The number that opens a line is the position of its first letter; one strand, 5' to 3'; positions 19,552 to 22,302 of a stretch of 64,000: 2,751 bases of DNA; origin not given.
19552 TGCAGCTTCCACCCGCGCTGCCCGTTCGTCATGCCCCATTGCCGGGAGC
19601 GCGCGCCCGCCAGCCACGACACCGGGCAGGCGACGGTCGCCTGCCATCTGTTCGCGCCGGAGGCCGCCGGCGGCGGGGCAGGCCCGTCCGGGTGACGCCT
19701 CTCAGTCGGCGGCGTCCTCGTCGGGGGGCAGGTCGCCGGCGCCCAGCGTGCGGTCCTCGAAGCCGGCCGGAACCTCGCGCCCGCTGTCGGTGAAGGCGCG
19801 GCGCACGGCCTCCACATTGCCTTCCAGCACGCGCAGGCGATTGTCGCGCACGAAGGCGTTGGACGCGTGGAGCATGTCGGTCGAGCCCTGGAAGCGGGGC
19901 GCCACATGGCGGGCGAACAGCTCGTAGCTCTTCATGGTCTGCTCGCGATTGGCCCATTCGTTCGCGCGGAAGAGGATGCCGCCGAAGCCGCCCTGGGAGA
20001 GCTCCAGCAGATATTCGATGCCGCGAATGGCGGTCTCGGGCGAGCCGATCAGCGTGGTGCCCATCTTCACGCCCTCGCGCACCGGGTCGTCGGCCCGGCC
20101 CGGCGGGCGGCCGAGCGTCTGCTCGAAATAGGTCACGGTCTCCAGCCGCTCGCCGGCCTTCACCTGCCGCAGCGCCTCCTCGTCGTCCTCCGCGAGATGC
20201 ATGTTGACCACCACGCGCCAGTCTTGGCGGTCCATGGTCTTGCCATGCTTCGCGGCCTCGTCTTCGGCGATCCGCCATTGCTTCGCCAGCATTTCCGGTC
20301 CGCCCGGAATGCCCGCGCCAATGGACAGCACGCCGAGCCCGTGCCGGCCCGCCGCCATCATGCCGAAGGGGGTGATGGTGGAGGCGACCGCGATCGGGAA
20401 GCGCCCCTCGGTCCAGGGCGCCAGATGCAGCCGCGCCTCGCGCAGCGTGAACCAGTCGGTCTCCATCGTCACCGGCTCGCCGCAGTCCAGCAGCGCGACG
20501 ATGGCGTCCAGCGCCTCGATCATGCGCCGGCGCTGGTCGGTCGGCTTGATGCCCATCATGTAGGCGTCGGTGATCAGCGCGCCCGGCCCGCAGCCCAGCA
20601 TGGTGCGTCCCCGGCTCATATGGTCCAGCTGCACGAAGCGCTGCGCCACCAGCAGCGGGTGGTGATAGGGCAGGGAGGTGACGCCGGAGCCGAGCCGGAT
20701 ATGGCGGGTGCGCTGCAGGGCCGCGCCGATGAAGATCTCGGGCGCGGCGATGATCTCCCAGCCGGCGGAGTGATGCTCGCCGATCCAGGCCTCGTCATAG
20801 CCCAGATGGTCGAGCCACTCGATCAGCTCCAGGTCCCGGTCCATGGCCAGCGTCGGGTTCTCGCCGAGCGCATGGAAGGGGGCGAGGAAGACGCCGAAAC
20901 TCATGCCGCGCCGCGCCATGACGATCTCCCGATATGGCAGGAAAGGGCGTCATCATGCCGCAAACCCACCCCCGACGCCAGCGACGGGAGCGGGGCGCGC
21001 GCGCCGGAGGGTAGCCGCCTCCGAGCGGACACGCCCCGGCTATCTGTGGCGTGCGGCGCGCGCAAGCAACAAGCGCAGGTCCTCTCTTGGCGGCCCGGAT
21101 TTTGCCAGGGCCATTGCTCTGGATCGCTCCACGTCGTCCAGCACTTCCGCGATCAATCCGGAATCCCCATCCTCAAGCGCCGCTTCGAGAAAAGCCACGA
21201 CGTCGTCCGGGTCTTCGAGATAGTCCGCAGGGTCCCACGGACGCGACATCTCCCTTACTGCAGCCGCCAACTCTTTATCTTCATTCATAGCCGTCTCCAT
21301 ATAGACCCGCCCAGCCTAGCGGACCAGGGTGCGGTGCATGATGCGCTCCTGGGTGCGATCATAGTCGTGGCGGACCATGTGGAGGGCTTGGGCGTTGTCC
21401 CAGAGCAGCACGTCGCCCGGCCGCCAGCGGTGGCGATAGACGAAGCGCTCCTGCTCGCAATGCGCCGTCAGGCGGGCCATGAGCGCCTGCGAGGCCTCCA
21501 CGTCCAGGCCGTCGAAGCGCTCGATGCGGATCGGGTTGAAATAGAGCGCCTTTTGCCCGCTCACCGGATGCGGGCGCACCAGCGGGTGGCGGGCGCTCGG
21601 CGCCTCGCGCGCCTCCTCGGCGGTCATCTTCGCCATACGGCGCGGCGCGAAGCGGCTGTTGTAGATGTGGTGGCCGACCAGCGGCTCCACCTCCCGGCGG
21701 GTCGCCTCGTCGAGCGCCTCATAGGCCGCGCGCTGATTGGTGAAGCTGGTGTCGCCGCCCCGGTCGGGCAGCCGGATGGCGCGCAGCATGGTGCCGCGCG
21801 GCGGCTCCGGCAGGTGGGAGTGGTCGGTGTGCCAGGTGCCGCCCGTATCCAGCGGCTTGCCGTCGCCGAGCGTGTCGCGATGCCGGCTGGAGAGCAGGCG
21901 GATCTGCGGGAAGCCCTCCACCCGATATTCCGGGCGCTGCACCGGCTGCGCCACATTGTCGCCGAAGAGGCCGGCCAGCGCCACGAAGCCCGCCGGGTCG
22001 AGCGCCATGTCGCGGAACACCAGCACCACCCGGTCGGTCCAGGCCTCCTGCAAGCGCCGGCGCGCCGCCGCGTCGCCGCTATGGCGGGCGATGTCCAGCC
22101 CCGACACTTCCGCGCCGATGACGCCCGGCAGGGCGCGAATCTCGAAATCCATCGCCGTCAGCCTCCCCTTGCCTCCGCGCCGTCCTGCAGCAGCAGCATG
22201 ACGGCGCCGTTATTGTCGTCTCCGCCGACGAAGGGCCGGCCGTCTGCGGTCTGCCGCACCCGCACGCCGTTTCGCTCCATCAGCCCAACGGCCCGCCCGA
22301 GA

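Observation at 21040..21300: Orphan, truncated addiction-module antidote wedged between the LLM monooxygenase and TauD genes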

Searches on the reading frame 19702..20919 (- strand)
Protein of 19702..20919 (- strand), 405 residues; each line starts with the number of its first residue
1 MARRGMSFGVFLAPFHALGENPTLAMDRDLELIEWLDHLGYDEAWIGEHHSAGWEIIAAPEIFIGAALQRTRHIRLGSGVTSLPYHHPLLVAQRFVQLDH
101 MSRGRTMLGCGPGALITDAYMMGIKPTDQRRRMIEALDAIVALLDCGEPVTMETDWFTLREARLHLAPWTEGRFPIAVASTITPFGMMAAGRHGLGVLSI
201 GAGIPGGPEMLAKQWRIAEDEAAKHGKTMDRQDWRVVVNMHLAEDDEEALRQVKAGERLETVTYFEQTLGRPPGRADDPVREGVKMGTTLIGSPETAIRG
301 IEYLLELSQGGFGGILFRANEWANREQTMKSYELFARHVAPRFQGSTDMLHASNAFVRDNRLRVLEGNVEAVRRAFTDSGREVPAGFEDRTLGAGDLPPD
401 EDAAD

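Call 34: find_related_loci(query=window:19702-20919:-, collection=metagenome_contigs, flank=5000)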
Query window:19702-20919:- (405 aa) in metagenome_contigs; peptide patterns used: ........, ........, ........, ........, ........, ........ (x = any residue, [..] = any of these).
600 stretches matched a pattern (row limit reached: there are more); 578 encode a relative of the query (tblastn E <= 1e-3); the best 80 are kept; 80 distinct loci.
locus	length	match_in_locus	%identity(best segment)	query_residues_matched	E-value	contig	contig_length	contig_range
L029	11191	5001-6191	81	1-397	0e+0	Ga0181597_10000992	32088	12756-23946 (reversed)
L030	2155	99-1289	77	1-397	0e+0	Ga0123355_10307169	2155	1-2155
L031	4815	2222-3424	77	1-401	0e+0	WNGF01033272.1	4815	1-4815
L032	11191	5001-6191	74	1-397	0e+0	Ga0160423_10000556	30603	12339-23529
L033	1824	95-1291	76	1-399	0e+0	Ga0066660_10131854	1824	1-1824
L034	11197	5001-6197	75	1-399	0e+0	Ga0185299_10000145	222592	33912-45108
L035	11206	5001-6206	73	1-402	0e+0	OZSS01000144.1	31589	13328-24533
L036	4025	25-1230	72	1-402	0e+0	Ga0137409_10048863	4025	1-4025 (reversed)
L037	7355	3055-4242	73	1-396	0e+0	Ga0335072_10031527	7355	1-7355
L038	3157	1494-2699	72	1-402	0e+0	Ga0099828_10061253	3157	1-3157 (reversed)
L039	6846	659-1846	73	1-396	0e+0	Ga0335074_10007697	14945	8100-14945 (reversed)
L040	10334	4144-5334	73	4-400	0e+0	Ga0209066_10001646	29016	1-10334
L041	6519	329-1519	73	1-397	0e+0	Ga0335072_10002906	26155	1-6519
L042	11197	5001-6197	72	1-399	0e+0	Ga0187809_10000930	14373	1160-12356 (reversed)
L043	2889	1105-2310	72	1-402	0e+0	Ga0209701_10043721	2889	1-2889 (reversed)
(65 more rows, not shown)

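Call 58: find_homologous_proteins(query=window:19702-20919:-, max_evalue=1e-100)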
Query window:19702-20919:- (405 aa): 7003 proteins with E <= 1e-100 among 8000 candidates; the best 120 are listed.
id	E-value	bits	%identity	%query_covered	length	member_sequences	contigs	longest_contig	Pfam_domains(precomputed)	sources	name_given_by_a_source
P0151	2.1e-256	869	92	100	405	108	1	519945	PF00296.27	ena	-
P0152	2.9e-226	769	83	99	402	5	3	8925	PF00296.27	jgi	jgi:limonene 1,2-monooxygenase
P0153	1.4e-225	767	82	98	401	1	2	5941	PF00296.27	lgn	-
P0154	2.3e-225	766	82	98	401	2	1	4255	PF00296.27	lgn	-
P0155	8.3e-225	765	82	98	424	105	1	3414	PF00296.27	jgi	jgi:limonene 1,2-monooxygenase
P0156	1.0e-224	764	84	98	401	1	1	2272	PF00296.27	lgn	-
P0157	1.1e-224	764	82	98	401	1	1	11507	PF00296.27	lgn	-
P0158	1.2e-224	764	84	98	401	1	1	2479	PF00296.27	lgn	-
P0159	3.9e-224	762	83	98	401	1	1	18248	PF00296.27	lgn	-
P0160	4.0e-224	762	82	98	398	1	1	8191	PF00296.27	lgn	-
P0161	5.2e-224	762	82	98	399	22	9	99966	PF00296.27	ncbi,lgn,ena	-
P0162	2.9e-223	759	82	98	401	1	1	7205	PF00296.27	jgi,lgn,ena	-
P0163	3.0e-223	759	82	99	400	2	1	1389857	PF00296.27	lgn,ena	-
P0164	3.6e-223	759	82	98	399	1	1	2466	PF00296.27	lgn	-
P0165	4.1e-223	759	81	98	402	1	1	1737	PF00296.27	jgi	-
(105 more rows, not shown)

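Call 60: find_encoding_contigs(protein=P0151, flank=6000, max_places=4)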
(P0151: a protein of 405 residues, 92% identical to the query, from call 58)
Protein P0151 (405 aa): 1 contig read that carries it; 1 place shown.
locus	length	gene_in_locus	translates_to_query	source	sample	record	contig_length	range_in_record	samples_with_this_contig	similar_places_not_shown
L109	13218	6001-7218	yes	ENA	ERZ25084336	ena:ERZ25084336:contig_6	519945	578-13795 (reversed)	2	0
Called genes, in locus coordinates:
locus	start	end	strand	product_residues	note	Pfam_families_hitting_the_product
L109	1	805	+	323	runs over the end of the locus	PF02779:Transket_pyr, PF02780:Transketolase_C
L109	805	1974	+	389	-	PF00364:Biotin_lipoyl, PF02817:E3_binding, PF00198:2-oxoacid_dh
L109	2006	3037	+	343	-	PF05544:Pro_racemase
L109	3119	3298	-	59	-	-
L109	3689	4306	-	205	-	PF01810:LysE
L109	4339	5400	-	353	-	PF11185:DUF2971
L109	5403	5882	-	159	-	PF13527:Acetyltransf_9, PF00583:Acetyltransf_1, PF13673:Acetyltransf_10, PF13508:Acetyltransf_7, PF08445:FR47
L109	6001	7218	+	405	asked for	PF00296:Bac_luciferase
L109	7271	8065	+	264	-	PF12697:Abhydrolase_6, PF00561:Abhydrolase_1, PF12146:Hydrolase_4, PF06821:Ser_hydrolase (faint)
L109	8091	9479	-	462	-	PF00202:Aminotran_3, PF00155:Aminotran_1_2 (faint)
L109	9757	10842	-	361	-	PF00296:Bac_luciferase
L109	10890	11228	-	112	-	PF00543:P-II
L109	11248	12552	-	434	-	PF00909:Ammonium_transp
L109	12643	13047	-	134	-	PF00581:Rhodanese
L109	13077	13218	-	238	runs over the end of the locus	?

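Call 71: list_cluster_members(proteins=[window:19702-20919:-, window:21316-22152:-])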
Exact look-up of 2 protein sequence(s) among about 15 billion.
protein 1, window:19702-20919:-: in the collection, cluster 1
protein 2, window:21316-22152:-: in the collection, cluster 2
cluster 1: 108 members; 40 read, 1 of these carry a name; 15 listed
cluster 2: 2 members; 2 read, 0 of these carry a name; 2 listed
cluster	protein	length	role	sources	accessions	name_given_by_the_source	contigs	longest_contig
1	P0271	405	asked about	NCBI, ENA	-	-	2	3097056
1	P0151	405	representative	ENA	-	-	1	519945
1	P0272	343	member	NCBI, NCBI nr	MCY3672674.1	MAG: LLM class flavin-dependent oxidoreductase, partial [Alphaproteobacteria bacterium] | LLM class flavin-dependent oxidoreductase [Alphaproteobacteria bacterium]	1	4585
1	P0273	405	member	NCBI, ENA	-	-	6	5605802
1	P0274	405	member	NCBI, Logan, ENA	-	-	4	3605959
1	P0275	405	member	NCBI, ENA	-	-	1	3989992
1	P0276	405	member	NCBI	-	-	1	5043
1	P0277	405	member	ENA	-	-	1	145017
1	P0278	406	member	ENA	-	-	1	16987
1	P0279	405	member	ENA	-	-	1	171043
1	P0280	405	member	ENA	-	-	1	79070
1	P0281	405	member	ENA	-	-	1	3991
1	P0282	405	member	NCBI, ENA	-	-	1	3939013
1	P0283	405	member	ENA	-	-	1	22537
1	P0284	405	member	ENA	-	-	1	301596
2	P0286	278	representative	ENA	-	-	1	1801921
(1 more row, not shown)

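Call 72: find_encoding_contigs(protein=P0286, flank=6000, max_places=4)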
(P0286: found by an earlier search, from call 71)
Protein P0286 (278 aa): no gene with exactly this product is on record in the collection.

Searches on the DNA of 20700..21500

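Call 55: search_rna_families(source=window, start=20700, end=21500, threshold=evalue, max_evalue=1)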
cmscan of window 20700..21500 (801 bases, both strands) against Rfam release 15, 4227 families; matches with E-value up to 1: 1.
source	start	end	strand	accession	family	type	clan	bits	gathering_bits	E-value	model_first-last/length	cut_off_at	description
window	20725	20771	+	RF01149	sR10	Gene; snRNA; snoRNA; CD-box;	-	17.6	45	0.065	1-54/54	no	Small nucleolar RNA sR10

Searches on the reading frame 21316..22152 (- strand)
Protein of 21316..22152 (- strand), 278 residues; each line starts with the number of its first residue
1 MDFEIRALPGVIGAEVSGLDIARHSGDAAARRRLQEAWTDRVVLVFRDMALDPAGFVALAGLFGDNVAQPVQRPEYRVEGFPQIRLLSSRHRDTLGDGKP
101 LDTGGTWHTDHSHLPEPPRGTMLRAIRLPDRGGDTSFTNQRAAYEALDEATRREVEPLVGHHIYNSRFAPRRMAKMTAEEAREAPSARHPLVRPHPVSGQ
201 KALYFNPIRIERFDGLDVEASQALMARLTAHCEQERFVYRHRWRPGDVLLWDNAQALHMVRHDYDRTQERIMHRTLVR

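Call 12: find_related_loci(query=window:21316-22152:-, collection=genome_contigs, flank=6000)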
Query window:21316-22152:- (278 aa) in genome_contigs; peptide patterns used: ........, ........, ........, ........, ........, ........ (x = any residue, [..] = any of these).
73 stretches matched a pattern; 17 encode a relative of the query (tblastn E <= 1e-3); 17 distinct loci.
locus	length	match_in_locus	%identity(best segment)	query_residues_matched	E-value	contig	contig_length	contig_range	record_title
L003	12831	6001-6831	83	1-277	6e-157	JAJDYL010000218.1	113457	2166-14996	MAG: Alphaproteobacteria bacterium isolate jk18x34bins.26 k141_324199, whole genome shotgun sequence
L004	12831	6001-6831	83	1-277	1e-156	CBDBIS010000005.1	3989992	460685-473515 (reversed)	MAG: Alphaproteobacteria bacterium isolate 1c27fcd0-475b-40ea-bcc6-78b425081152 genome assembly, contig: contig_5, whole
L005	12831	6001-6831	82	1-277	3e-157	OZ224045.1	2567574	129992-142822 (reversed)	MAG: Alphaproteobacteria bacterium isolate 6cdd39bc-b7d8-419f-bd13-d60c8cdfee59 genome assembly, chromosome: 1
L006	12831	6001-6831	82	1-277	1e-155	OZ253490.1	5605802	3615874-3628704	MAG: Alphaproteobacteria bacterium isolate 903b7664-a1a7-4c44-9fb1-b1fc7b96e1ef genome assembly, chromosome: 1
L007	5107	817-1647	82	1-277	5e-156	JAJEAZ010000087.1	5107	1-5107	MAG: Alphaproteobacteria bacterium isolate jk18x7bins.95 k141_2299017, whole genome shotgun sequence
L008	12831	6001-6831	82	1-277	2e-153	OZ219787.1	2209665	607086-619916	MAG: Alphaproteobacteria bacterium isolate 0756efc7-7660-4069-b8ca-5b69e2da9688 genome assembly, chromosome: 3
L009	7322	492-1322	82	1-277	2e-153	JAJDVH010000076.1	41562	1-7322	MAG: Alphaproteobacteria bacterium isolate jk18x22bins.31 k141_176982, whole genome shotgun sequence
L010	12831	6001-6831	81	1-277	3e-153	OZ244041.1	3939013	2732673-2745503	MAG: Alphaproteobacteria bacterium isolate f7210445-354a-4bb2-b242-0c6f4feb337f genome assembly, chromosome: 1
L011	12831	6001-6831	82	1-277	9e-153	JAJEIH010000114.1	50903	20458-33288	MAG: Alphaproteobacteria bacterium isolate p16x65bins.40 k141_789473, whole genome shotgun sequence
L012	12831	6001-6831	80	1-277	3e-152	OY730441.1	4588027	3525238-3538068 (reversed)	MAG: Alphaproteobacteria bacterium isolate 2bca5935-da77-4c02-97f9-8bc961abb569 genome assembly, chromosome: 1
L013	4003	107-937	81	1-277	2e-156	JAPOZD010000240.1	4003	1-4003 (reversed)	MAG: Alphaproteobacteria bacterium isolate COS4_bin_55 NODE_12015_length_4003_cov_7.06788, whole genome shotgun sequence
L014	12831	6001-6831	80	1-277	1e-149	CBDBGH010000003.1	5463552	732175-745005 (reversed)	MAG: Alphaproteobacteria bacterium isolate b99f4e08-eaad-4535-8bab-8af14a35acd4 genome assembly, contig: contig_2, whole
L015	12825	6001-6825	81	1-277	1e-148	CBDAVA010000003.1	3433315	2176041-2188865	MAG: Alphaproteobacteria bacterium isolate 3ed36f7e-b900-4645-ac4c-5e4300aaab8a genome assembly, contig: contig_3, whole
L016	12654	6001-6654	85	60-277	1e-128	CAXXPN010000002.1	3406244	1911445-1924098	MAG: Alphaproteobacteria bacterium isolate 777528ef-fd8a-40bb-88bf-29da65da1541 genome assembly, contig: contig_2, whole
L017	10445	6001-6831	36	1-278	5e-53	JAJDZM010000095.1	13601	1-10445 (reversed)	MAG: Candidatus Binatia bacterium isolate jk18x40bins.50 k141_1221038, whole genome shotgun sequence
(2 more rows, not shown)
